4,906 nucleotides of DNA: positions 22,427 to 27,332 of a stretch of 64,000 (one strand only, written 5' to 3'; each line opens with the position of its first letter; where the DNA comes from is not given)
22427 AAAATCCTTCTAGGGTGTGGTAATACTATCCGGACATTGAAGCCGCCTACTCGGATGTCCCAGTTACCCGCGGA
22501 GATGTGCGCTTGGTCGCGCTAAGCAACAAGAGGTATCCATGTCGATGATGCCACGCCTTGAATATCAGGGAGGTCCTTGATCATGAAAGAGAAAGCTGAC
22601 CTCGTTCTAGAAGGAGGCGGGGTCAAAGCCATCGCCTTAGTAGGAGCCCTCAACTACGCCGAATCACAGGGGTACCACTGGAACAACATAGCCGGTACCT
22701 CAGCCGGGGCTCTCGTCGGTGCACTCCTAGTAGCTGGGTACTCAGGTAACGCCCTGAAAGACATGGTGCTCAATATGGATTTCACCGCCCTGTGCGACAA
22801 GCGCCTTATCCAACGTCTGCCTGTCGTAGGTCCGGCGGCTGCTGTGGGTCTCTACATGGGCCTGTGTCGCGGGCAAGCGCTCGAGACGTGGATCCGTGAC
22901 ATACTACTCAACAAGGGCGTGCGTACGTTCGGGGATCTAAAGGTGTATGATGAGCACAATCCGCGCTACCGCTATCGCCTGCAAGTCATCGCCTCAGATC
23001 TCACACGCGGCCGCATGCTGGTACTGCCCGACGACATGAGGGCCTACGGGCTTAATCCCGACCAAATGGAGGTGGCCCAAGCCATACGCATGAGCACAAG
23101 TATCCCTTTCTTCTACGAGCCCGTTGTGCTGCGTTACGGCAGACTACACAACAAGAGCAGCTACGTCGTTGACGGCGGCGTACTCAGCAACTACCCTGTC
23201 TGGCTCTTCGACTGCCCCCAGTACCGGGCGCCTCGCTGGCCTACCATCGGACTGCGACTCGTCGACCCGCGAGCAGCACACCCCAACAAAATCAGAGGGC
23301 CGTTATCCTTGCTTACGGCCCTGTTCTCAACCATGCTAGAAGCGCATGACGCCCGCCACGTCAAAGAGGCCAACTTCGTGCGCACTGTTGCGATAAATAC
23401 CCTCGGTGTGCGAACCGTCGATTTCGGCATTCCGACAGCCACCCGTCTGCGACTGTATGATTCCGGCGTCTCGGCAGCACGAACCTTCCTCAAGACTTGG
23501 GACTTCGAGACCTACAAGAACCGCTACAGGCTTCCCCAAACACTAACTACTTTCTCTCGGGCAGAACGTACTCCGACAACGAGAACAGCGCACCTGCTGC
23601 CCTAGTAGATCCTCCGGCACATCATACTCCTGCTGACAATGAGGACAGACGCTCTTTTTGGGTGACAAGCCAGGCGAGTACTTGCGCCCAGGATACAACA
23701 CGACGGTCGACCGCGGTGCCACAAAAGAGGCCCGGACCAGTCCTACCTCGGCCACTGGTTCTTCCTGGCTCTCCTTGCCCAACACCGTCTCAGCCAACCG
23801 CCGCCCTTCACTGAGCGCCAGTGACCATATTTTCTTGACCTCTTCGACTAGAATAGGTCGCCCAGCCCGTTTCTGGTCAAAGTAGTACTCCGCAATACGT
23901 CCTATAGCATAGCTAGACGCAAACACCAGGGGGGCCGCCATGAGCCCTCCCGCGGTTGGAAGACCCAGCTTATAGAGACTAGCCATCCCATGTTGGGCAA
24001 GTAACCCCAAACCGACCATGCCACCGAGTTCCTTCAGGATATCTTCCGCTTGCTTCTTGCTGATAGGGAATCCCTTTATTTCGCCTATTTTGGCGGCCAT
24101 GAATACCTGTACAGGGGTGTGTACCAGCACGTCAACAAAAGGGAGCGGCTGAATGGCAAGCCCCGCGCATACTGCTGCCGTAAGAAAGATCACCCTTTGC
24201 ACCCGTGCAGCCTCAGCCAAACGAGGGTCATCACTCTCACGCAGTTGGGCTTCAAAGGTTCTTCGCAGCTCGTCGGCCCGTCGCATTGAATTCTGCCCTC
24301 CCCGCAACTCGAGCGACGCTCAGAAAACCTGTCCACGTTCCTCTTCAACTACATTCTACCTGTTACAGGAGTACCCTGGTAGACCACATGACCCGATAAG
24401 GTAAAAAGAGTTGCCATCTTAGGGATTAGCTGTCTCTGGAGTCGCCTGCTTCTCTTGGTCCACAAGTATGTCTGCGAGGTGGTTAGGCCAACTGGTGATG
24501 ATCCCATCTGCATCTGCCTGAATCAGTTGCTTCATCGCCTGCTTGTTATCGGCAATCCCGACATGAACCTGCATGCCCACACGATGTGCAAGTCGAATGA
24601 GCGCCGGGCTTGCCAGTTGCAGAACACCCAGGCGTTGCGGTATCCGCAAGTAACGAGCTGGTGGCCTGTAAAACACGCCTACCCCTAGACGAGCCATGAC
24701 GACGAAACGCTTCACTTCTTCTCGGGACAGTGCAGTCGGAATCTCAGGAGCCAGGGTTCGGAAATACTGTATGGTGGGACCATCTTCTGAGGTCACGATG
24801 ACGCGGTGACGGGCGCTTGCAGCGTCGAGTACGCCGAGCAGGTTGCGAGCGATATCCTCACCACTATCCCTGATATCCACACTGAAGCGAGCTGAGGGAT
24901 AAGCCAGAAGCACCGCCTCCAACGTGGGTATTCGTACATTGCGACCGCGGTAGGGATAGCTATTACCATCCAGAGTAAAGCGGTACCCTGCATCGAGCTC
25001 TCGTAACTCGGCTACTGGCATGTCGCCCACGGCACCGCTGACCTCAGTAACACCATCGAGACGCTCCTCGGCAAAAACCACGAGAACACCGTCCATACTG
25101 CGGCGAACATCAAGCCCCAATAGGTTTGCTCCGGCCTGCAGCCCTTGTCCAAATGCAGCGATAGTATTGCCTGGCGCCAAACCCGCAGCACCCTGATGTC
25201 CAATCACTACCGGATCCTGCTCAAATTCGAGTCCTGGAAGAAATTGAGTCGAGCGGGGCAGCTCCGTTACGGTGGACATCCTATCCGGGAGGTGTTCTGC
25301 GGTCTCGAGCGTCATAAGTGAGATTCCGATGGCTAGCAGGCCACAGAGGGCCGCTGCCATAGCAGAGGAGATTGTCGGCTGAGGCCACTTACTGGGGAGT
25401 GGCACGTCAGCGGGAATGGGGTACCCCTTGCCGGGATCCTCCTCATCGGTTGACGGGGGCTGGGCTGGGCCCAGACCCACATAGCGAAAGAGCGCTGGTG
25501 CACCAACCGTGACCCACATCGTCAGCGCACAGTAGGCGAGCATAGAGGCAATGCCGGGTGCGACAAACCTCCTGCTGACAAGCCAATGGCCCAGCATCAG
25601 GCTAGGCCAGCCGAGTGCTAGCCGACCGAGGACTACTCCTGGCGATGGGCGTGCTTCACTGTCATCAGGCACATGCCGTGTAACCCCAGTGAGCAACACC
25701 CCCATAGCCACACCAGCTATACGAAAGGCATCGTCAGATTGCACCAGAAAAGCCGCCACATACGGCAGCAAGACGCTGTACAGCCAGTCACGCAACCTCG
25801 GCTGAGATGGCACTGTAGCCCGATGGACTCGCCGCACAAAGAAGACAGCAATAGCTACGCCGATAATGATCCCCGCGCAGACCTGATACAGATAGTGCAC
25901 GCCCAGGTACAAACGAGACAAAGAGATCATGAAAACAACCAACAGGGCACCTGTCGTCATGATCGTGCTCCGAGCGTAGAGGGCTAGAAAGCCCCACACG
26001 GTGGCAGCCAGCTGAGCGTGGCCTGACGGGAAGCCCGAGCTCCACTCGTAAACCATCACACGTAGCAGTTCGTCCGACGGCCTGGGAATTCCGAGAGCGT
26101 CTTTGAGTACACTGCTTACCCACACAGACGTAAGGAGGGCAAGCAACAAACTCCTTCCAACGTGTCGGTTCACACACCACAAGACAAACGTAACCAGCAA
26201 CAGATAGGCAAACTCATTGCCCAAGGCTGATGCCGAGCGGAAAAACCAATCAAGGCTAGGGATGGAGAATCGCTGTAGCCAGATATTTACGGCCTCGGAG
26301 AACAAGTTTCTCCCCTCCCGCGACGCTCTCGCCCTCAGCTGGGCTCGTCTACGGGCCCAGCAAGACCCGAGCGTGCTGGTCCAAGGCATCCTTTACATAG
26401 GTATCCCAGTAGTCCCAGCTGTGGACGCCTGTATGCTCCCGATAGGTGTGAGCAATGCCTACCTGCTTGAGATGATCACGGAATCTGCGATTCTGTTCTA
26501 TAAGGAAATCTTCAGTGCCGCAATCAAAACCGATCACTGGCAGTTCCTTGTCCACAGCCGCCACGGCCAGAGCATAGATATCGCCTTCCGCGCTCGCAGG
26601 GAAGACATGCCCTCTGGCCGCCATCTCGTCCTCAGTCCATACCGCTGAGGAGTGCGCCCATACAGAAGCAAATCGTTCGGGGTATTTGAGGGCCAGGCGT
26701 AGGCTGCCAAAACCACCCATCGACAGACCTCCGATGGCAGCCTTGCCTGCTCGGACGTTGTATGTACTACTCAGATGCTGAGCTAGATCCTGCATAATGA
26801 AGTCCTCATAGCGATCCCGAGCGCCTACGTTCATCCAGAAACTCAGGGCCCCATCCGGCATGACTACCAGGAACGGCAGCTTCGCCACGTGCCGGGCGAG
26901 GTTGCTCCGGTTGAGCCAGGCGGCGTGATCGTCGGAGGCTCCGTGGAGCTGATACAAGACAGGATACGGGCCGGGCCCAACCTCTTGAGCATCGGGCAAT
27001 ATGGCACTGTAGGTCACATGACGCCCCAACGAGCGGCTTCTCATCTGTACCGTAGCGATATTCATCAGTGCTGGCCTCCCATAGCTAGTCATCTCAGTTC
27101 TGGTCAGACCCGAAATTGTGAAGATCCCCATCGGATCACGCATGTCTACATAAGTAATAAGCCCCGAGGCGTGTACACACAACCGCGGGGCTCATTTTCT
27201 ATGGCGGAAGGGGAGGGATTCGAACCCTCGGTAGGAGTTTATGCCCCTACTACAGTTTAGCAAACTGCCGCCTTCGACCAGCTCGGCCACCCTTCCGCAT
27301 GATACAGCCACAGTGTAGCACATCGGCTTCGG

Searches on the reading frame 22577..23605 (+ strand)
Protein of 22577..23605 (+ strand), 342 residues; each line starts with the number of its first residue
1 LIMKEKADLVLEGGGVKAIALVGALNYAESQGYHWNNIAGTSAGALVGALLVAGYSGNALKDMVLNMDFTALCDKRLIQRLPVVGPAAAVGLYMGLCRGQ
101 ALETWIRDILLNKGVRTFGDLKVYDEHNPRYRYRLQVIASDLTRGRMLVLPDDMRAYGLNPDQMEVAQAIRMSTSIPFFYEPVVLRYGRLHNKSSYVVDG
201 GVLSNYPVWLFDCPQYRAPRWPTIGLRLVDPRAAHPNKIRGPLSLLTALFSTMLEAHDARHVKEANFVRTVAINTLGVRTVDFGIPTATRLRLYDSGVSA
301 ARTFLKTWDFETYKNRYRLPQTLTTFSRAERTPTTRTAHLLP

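Call 45: search_protein_families(library=pfam, proteins=[window:22577-23605:+], max_evalue=0.00001)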
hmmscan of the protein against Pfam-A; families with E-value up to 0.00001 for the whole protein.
window:22577-23605:+ (342 aa): 1 family
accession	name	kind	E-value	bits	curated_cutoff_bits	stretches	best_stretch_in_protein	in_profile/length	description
PF01734.28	Patatin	-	1.3e-28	100.9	27.7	1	9-211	1-190/191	Patatin-like phospholipase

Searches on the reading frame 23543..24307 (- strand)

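Call 45: search_protein_families(library=pfam, proteins=[window:23543-24307:-], max_evalue=0.00001)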
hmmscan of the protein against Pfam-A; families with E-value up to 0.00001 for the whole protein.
window:23543-24307:- (254 aa): 1 family
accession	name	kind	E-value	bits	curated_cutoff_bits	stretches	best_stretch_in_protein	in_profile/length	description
PF05128.17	DUF697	-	2.1e-06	28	27.7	1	27-117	16-107/162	Domain of unknown function (DUF697)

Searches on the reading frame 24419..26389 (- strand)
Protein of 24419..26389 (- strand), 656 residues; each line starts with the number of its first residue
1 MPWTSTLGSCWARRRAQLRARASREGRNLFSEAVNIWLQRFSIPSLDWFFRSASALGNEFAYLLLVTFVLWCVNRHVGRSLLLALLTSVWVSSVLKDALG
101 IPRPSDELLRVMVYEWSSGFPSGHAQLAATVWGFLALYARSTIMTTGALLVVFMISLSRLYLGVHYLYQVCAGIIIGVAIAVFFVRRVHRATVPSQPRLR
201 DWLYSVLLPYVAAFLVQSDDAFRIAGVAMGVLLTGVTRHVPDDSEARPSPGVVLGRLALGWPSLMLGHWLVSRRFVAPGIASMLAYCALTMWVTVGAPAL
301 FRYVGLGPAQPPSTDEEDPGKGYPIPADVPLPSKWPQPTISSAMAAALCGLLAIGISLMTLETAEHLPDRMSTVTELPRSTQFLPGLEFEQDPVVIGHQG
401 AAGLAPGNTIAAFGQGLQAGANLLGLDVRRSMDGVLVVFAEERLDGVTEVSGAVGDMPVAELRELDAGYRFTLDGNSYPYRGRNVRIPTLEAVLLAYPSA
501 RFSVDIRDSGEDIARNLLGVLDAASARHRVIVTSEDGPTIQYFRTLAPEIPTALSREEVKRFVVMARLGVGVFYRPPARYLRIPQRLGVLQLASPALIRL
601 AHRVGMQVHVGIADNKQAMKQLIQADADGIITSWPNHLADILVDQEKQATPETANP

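Call 45: search_protein_families(library=pfam, proteins=[window:24419-26389:-], max_evalue=0.00001)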
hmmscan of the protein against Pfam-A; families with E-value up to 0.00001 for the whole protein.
window:24419-26389:- (656 aa): 2 families
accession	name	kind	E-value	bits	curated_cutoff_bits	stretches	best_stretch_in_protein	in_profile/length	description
PF03009.23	GDPD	-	4.1e-30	106.1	23.6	1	398-633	1-240/244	Glycerophosphoryl diester phosphodiesterase family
PF01569.27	PAP2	-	4.3e-22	78.7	27.2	1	80-190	4-127/130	PAP2 superfamily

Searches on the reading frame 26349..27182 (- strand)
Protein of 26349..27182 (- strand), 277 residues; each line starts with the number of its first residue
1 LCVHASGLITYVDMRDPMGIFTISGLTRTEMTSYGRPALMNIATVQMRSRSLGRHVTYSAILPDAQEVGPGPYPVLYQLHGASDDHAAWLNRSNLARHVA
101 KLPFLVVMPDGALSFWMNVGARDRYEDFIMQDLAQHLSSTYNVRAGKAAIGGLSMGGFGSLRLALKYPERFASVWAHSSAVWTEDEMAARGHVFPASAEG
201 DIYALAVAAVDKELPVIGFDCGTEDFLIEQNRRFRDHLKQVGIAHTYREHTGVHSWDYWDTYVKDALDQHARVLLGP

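Call 45: search_protein_families(library=pfam, proteins=[window:26349-27182:-], max_evalue=0.00001)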
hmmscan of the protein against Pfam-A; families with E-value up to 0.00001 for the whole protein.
window:26349-27182:- (277 aa): 2 families
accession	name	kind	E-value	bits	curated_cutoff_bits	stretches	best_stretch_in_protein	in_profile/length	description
PF00756.26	Esterase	-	1.1e-25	91.3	22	1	49-261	1-242/251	Putative esterase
PF00561.26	Abhydrolase_1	-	1.1e-06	28.9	25.8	0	145-207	68-133/245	alpha/beta hydrolase fold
